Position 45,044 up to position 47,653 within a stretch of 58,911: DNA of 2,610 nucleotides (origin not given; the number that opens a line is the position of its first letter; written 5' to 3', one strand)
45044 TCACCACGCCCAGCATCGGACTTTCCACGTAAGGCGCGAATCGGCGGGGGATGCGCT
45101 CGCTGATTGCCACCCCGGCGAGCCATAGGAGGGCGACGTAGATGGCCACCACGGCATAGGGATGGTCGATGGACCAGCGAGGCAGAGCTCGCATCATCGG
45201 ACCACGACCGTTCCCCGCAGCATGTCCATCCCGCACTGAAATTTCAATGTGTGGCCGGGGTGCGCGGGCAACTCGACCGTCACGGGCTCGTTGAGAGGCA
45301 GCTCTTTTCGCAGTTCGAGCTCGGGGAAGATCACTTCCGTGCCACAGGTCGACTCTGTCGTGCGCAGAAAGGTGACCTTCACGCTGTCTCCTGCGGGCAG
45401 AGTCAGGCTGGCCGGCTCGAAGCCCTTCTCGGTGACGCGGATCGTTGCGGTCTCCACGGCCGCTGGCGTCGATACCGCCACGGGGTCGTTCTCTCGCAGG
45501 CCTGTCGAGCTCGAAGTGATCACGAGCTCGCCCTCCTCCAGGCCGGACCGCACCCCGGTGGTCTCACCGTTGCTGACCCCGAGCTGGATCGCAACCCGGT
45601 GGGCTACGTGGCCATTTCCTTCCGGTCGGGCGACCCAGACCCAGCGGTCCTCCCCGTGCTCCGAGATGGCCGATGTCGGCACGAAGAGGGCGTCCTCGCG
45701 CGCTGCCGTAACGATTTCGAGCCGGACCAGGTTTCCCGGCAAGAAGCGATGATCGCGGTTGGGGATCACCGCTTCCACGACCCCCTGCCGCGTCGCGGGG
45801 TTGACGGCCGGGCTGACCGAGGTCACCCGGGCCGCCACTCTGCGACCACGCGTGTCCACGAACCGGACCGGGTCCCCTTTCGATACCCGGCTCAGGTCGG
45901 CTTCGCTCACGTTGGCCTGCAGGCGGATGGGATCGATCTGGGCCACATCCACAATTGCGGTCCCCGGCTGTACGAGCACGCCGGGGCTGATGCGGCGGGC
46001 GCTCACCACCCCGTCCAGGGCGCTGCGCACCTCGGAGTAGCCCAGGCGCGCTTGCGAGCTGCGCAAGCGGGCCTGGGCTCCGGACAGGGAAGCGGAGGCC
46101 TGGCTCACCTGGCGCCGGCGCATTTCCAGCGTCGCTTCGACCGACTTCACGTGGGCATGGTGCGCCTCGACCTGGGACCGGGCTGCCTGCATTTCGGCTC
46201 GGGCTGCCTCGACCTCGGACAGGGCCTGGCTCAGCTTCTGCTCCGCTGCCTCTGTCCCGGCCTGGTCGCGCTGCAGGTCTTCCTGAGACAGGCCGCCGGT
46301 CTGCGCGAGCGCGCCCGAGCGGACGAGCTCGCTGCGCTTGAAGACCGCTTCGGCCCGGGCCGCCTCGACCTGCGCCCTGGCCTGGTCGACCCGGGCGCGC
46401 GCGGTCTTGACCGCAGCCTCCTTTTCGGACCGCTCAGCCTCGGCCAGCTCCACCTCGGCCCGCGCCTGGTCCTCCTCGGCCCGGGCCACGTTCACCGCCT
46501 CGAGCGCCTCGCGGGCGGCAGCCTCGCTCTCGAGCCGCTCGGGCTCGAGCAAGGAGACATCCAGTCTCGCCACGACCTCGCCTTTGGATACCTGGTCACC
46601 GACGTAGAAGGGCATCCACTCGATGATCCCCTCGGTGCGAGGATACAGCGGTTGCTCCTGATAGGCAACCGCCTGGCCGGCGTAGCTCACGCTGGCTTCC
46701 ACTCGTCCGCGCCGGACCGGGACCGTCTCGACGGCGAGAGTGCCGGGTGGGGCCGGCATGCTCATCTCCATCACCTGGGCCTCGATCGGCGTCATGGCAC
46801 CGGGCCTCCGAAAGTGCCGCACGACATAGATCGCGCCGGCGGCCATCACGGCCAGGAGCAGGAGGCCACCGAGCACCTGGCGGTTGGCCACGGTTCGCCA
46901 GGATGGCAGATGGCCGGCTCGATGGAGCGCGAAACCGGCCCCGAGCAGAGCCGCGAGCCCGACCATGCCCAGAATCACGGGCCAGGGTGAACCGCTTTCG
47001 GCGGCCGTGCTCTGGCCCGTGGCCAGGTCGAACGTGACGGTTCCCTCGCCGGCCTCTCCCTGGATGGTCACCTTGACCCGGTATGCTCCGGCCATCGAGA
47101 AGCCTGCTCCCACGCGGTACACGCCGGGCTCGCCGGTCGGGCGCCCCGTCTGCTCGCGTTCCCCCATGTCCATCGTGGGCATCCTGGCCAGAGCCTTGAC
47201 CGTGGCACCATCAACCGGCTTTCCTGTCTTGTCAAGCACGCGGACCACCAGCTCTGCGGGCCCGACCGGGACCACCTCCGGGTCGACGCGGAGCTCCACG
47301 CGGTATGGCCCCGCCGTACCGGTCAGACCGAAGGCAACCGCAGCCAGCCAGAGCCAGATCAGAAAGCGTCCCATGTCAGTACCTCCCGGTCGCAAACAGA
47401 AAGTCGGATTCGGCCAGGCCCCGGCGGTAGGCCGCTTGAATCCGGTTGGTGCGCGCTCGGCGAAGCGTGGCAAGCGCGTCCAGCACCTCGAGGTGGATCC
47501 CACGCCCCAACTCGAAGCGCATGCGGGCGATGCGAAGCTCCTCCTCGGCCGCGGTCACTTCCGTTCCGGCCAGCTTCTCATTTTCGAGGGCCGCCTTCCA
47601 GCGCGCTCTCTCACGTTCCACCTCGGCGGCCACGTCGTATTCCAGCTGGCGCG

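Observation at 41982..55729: Two divergent heavy-metal RND efflux operons, each led by a tiny metal-ligand-rich secreted protein and sharing a 10-bp perfect inverted repeat; the membrane fusion proteins carry extra metal-binding domains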

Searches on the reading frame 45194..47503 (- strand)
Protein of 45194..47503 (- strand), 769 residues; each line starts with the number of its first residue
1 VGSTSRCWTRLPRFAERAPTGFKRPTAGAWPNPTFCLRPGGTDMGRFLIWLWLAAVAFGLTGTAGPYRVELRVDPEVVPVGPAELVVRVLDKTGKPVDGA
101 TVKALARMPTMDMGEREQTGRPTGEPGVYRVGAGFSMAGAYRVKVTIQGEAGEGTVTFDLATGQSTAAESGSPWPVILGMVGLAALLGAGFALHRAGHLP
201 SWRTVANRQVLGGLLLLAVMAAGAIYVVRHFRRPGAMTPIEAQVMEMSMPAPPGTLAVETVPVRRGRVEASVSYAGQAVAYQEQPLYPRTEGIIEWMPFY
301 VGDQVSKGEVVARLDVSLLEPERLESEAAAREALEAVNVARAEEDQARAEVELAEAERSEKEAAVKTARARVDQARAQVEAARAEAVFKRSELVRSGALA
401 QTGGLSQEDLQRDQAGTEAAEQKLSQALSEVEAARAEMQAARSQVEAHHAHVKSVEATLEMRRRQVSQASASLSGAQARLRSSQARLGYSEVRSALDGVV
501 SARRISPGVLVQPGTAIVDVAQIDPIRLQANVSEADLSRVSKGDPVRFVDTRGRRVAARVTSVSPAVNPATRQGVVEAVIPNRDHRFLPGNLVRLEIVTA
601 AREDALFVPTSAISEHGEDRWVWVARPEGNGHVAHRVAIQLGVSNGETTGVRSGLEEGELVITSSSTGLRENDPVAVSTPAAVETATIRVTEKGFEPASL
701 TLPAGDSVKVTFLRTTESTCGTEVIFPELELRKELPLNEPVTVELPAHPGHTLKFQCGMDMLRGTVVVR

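Call 5: search_protein_families(library=pfam, proteins=[window:45194-47503:-], max_evalue=0.01)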
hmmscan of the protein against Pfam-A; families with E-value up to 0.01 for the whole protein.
window:45194-47503:- (769 aa): 8 families
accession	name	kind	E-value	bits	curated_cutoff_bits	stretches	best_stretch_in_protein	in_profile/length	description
PF16576.10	HlyD_D23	-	5.1e-17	62.3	30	1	444-592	77-213/214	Barrel-sandwich domain of CusB or HlyD membrane-fusion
PF13115.11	YtkA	-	4.6e-15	56.5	25.9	1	64-145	4-84/85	YtkA-like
PF13473.12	Cupredoxin_1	-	5e-14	52.6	27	1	681-768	18-104/104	Cupredoxin-like domain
PF13437.12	HlyD_3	-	2e-10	41.8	22.2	1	492-589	2-105/106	HlyD family secretion protein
PF13620.12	CarboxypepD_reg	-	8.6e-05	23.3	32.3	1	86-166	3-75/82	Carboxypeptidase regulatory-like domain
PF02369.22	Big_1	-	8.9e-05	23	34.9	1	83-158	19-92/93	Bacterial Ig-like domain (group 1)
PF24107.1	DUF7382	-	0.00023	21.4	27.4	1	71-102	8-39/65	Domain of unknown function (DUF7382)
PF05751.16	FixH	-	0.0013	19.2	23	1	78-151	71-140/150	FixH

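Call 28: find_homologous_proteins(query=window:45194-47374:-, max_evalue=1e-10)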
Query window:45194-47374:- (726 aa): 120 proteins with E <= 1e-10 among 8000 candidates.
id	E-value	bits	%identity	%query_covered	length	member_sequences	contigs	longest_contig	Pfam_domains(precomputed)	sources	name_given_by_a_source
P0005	0.0e+0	1488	96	100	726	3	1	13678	PF25973.1,PF25989.1,PF13473.13,PF13115.12,PF25954.1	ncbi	-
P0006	0.0e+0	1295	83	100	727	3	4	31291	PF25973.1,PF02369.23,PF25989.1,PF13473.13,PF25967.1,PF13620.13,PF13115.12,PF25954.1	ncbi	-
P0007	0.0e+0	1268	81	100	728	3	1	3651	PF25973.1,PF02369.23,PF25989.1,PF13473.13,PF25967.1,PF13115.12,PF25954.1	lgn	-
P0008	1.0e-288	978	64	98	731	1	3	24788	PF25989.1,PF13473.13,PF13115.12,PF25954.1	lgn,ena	-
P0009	5.1e-270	916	61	98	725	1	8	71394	PF25989.1,PF13473.13,PF25919.1,PF25917.1,PF13620.13,PF13115.12,PF25954.1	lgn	-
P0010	8.8e-189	648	47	97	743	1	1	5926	PF25989.1,PF13473.13,PF25967.1,PF25919.1,PF13115.12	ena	-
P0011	5.4e-188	645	47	100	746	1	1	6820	PF25989.1,PF13473.13,PF25967.1,PF25919.1,PF13115.12,PF25975.1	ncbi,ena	-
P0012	4.9e-186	639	47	100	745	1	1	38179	PF25989.1,PF13473.13,PF25967.1,PF25919.1,PF13115.12,PF25975.1,PF25954.1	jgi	-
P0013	2.5e-182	627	48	100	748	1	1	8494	PF25973.1,PF25876.1,PF13473.13,PF25919.1,PF25917.1,PF13115.12,PF25954.1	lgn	-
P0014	7.4e-182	625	46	100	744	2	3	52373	PF25989.1,PF13473.13,PF25967.1,PF25919.1,PF13115.12,PF25975.1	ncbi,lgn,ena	-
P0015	7.6e-182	625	46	100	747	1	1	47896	PF25973.1,PF25989.1,PF13473.13,PF25967.1,PF25919.1,PF13115.12,PF25954.1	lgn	-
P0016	4.1e-180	619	46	100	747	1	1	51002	PF13473.13,PF25967.1,PF25919.1,PF13115.12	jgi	-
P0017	6.9e-173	595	43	53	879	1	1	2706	PF25989.1,PF13473.13,PF25967.1,PF25919.1,PF13115.12,PF25975.1,PF25954.1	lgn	-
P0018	4.7e-171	589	51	45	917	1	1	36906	PF25876.1,PF25989.1,PF13473.13,PF25919.1,PF25917.1,PF24161.2,PF13115.12,PF25954.1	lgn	-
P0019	2.9e-169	583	39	60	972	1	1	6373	PF25989.1,PF13473.13,PF13115.12,PF25954.1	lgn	-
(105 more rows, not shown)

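Call 29: find_encoding_contigs(protein=P0005, flank=10000, max_places=2)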
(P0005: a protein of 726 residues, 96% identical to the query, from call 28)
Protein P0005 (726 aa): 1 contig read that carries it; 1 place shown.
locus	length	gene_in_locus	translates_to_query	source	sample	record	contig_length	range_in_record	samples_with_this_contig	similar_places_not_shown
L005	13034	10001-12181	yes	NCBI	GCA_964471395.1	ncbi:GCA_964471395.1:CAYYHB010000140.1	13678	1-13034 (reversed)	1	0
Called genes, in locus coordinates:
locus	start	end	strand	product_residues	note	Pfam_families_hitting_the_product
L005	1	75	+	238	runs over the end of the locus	?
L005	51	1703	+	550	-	-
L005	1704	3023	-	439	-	-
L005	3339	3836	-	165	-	-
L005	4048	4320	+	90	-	PF10073:GapR_DNA-bd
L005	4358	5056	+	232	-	-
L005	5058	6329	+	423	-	PF02417:Chromate_transp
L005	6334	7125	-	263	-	PF01934:HepT-like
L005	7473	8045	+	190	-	PF05685:Uma2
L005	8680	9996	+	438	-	PF02321:OEP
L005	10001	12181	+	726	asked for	PF13115:YtkA, PF25973:BSH_CzcB (faint), PF25954:Beta-barrel_RND_2, PF25989:YknX_C, PF13473:Cupredoxin_1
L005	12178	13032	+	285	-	?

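Call 30: find_encoding_contigs(protein=P0006, flank=10000, max_places=2)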
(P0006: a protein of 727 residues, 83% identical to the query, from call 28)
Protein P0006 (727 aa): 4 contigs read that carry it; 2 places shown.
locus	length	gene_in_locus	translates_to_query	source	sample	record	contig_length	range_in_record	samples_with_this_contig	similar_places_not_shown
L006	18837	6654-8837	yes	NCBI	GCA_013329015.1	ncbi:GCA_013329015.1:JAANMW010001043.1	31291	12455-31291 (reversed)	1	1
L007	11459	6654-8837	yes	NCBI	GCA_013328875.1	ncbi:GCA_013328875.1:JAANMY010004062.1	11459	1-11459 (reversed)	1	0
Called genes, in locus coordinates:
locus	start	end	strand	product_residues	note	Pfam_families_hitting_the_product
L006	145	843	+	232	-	PF05685:Uma2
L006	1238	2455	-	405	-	PF00589:Phage_integrase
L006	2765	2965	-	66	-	PF12728:HTH_17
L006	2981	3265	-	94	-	-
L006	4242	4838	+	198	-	PF03713:DUF305, PF13628:DUF4142, PF03713:DUF305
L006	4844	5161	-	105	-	-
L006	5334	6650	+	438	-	PF02321:OEP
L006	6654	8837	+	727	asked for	PF13115:YtkA, PF02369:Big_1 (weak), PF13620:CarboxypepD_reg (faint), PF25973:BSH_CzcB (faint), PF25954:Beta-barrel_RND_2, PF25967:RND-MFP_C (weak), PF25989:YknX_C, PF13473:Cupredoxin_1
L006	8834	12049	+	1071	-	PF00873:ACR_tran, PF02355:SecD_SecF_C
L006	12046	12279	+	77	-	-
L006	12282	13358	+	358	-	PF04945:YHS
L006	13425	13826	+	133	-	PF13473:Cupredoxin_1 (weak)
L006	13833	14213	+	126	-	PF13473:Cupredoxin_1 (weak)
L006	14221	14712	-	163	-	PF00376:MerR, PF13411:MerR_1, PF09278:MerR-DNA-bind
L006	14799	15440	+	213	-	PF04945:YHS, PF07291:MauE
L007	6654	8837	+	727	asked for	PF13115:YtkA, PF02369:Big_1 (weak), PF13620:CarboxypepD_reg (faint), PF25973:BSH_CzcB (faint), PF25954:Beta-barrel_RND_2, PF25967:RND-MFP_C (weak), PF25989:YknX_C, PF13473:Cupredoxin_1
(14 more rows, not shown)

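Call 31: find_encoding_contigs(protein=P0008, flank=10000, max_places=2)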
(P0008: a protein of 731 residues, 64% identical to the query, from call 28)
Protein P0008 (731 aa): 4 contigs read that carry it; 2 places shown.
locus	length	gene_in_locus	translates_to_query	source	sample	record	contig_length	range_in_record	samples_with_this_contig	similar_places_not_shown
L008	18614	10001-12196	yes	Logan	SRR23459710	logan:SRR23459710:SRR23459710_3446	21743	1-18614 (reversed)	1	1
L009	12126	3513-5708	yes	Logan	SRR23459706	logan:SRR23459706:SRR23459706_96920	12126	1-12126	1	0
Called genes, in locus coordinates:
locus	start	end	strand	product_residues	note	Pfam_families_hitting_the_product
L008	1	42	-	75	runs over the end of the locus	-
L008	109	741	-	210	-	-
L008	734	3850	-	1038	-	PF00873:ACR_tran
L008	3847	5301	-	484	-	PF25919:BSH_CusB (faint), PF25973:BSH_CzcB, PF25893:HH_CzcB, PF25954:Beta-barrel_RND_2, PF25967:RND-MFP_C (weak), PF25975:CzcB_C, PF25989:YknX_C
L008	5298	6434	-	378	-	PF02321:OEP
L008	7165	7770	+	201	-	PF03713:DUF305, PF13628:DUF4142, PF03713:DUF305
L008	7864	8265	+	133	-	PF13473:Cupredoxin_1, PF00116:COX2 (weak)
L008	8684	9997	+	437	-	PF02321:OEP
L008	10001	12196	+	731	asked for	PF13115:YtkA, PF25954:Beta-barrel_RND_2, PF25989:YknX_C, PF13473:Cupredoxin_1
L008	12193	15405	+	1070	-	PF00873:ACR_tran, PF02355:SecD_SecF_C (weak)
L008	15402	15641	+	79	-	-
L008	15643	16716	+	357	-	PF04945:YHS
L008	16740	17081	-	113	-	PF13473:Cupredoxin_1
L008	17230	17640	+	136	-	PF13473:Cupredoxin_1, PF00116:COX2 (weak)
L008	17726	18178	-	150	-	PF00376:MerR, PF13411:MerR_1, PF09278:MerR-DNA-bind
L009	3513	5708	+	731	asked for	PF13115:YtkA, PF25954:Beta-barrel_RND_2, PF25989:YknX_C, PF13473:Cupredoxin_1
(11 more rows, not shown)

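Call 32: find_encoding_contigs(protein=P0009, flank=10000, max_places=2)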
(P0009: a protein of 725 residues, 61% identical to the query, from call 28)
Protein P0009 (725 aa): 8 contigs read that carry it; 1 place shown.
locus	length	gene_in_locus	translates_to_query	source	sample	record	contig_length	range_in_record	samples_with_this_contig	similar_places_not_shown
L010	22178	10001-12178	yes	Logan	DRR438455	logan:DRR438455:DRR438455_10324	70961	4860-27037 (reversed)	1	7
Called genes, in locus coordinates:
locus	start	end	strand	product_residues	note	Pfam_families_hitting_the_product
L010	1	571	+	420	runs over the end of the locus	PF04389:Peptidase_M28, PF01546:Peptidase_M20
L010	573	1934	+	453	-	PF01590:GAF, PF13185:GAF_2, PF13492:GAF_3, PF00990:GGDEF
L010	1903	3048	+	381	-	PF03480:DctP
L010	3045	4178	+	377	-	-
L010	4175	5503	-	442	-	PF13360:PQQ_2 (faint)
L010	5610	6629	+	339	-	PF10672:Methyltrans_SAM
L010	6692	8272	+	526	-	PF02321:OEP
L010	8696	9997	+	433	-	PF02321:OEP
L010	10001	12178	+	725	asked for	PF13115:YtkA, PF13620:CarboxypepD_reg (weak), PF25917:BSH_RND (faint), PF25919:BSH_CusB (faint), PF25954:Beta-barrel_RND_2, PF25989:YknX_C, PF13473:Cupredoxin_1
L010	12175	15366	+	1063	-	PF00873:ACR_tran, PF02355:SecD_SecF_C (weak)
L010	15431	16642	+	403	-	PF13570:Beta-prop_ACSF4 (faint), PF13360:PQQ_2 (weak)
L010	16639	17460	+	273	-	PF01738:DLH (faint), PF10503:Esterase_PHB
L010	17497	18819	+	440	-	PF07470:Glyco_hydro_88 (faint), PF03663:Glyco_hydro_76, PF06662:C5-epim_C (faint)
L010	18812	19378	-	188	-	-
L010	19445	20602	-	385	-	-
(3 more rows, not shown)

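Call 40: search_protein_families(library=ncbifam, proteins=[window:45194-47374:-], max_evalue=1)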
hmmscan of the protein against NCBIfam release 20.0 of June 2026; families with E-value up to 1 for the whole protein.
window:45194-47374:- (726 aa): 32 families (the best 25 are shown)
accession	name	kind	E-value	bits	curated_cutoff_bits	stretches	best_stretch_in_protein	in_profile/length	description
TIGR01730.1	RND_mfp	subfamily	4.5e-59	200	94.9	3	413-634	101-321/322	efflux RND transporter periplasmic adaptor subunit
TIGR00999.1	8a0102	subfamily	1.7e-31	109.3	319.3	1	377-622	18-266/271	CzcB/NccB family metal efflux transporter periplasmic adaptor subunit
NF008589.1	PRK11556.1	equivalog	5.6e-19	68.3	391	1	383-637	126-390/392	MdtA/MuxA family multidrug efflux RND transporter periplasmic adaptor subunit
TIGR00998.1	8a0101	subfamily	9.8e-16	57.6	390.8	1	259-523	61-284/334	EmrA/EmrK family multidrug efflux transporter periplasmic adaptor subunit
NF045680.1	DiMtlExpIhpB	equivalog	2.2e-14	53.2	450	1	435-621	127-309/326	divalent metal ion exporter adaptor subunit IhpB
NF007303.0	PRK09783.1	subfamily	2.9e-14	52.3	390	1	436-621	204-387/414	copper/silver efflux system membrane fusion protein CusB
NF002939.0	PRK03598.1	equivalog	3.5e-14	52.7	393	2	387-522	147-282/332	secretion protein HlyD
NF008606.0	PRK11578.1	equivalog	4.3e-14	52.4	342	3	384-623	123-365/371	macrolide transporter subunit MacA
NF045904.1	RND-peri-MexE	equivalog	5.8e-14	51.8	714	2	353-644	81-375/390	multidrug efflux RND transporter periplasmic adaptor subunit MexE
TIGR01843.1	type_I_hlyD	subfamily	2.2e-13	50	208.65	1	265-525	68-356/422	HlyD family type I secretion periplasmic adaptor subunit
NF007362.0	PRK09859.1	equivalog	7e-13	48.4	738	2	350-627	77-364/385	multidrug transporter subunit MdtE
NF007785.0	PRK10476.1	equivalog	1.5e-12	47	376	2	424-535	186-299/347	multidrug transporter subunit MdtN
TIGR02971.1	heterocyst_DevB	subfamily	2.3e-12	47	129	1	258-506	34-263/327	ABC exporter membrane fusion protein, DevB family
NF007132.1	PRK09578.1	equivalog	3.6e-12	45.7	512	3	523-632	267-373/396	MexX/AxyX family multidrug efflux RND transporter periplasmic adaptor subunit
NF033138.2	RND-peri-MexC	equivalog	2.6e-10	40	625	1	380-634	102-371/375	MexC family multidrug efflux RND transporter periplasmic adaptor subunit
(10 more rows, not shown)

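Call 54: find_related_loci(query=A4, collection=genome_contigs, flank=5000)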
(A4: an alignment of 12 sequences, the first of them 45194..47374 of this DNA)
Query A4 (726 aa) in genome_contigs; peptide patterns used: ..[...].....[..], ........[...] (x = any residue, [..] = any of these).
152 stretches matched a pattern; 103 encode a relative of the query (tblastn E <= 1e-3); the best 80 are kept; 80 distinct loci.
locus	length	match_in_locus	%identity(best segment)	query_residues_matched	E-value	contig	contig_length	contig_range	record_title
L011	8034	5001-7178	96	1-726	0e+0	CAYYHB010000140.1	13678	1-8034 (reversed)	MAG TPA_asm: uncultured Burkholderiales bacterium isolate SRP329715_co1_347 genome assembly, contig: NODE_6804_length_13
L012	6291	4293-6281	84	1-662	0e+0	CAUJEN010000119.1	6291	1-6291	MAG: Candidatus Eremiobacteraeota bacterium isolate KLAP168 genome assembly, contig: KLAP168_72962, whole genome shotgun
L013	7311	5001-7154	63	12-726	0e+0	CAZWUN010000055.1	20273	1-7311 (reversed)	MAG TPA_asm: uncultured Burkholderiales bacterium isolate SRP329715_co1_362 genome assembly, contig: NODE_3866_length_20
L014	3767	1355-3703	41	14-726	0e+0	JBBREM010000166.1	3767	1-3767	MAG: Fimbriimonadales bacterium isolate Co_metawrap_2502 Cmw_2502_k141_18692480_length_3767_cov_9.0000, whole genome sho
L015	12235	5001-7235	45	4-726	1e-176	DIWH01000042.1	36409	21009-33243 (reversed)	MAG TPA_asm: bacterium UBP9_UBA6111 isolate UBA6111 UBA6111_contig_18633, whole genome shotgun sequence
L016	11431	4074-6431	40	5-726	2e-174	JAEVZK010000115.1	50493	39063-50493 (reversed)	MAG: Armatimonadota bacterium isolate OH_PBB_169 k127_1417436, whole genome shotgun sequence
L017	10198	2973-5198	45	4-726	6e-174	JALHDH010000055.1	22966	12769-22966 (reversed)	MAG: bacterium isolate 1-no_shock_S1_038 scaffold_995, whole genome shotgun sequence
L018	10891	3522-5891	43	1-726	2e-171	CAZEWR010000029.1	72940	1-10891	MAG TPA_asm: uncultured Fimbriimonas sp. isolate binchicken_co183_70 genome assembly, contig: NODE_361_length_72940_cov_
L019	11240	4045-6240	46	5-726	7e-168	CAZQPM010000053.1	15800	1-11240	MAG TPA_asm: uncultured Burkholderiales bacterium isolate SRP216815_co1_43 genome assembly, contig: NODE_4543_length_158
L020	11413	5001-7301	41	20-721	1e-166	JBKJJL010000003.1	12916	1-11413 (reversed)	MAG: Fimbriimonadaceae bacterium isolate ant_bin.201 S1Ck117_309090_flag_0_multi_34.9179_len_12916, whole genome shotgun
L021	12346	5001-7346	43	19-726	9e-167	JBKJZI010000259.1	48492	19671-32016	MAG: Chthonomonadales bacterium isolate swi_bin.234 S1Ck127_13975279_flag_1_multi_10.0000_len_48492, whole genome shotgu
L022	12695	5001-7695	42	9-726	4e-165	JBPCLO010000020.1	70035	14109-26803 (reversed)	MAG: Fimbriimonadales bacterium isolate TH_ant_mag_80 S1Ck127_3338357_flag_0_multi_11.9969_len_70035, whole genome shotg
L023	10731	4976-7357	39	4-726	3e-165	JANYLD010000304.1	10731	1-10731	MAG: Armatimonadetes bacterium isolate GL140_5_metabinner_89_sub GL140_5_k141_938582, whole genome shotgun sequence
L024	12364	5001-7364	39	3-726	6e-165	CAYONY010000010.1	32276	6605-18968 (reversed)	MAG TPA_asm: uncultured Fimbriimonadaceae bacterium isolate SRP287453_co1_201 genome assembly, contig: NODE_2271_length_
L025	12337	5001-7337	40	1-726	2e-164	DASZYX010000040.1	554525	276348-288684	MAG TPA_asm: Fimbriimonadaceae bacterium isolate SMAG_U6221 k141_755357, whole genome shotgun sequence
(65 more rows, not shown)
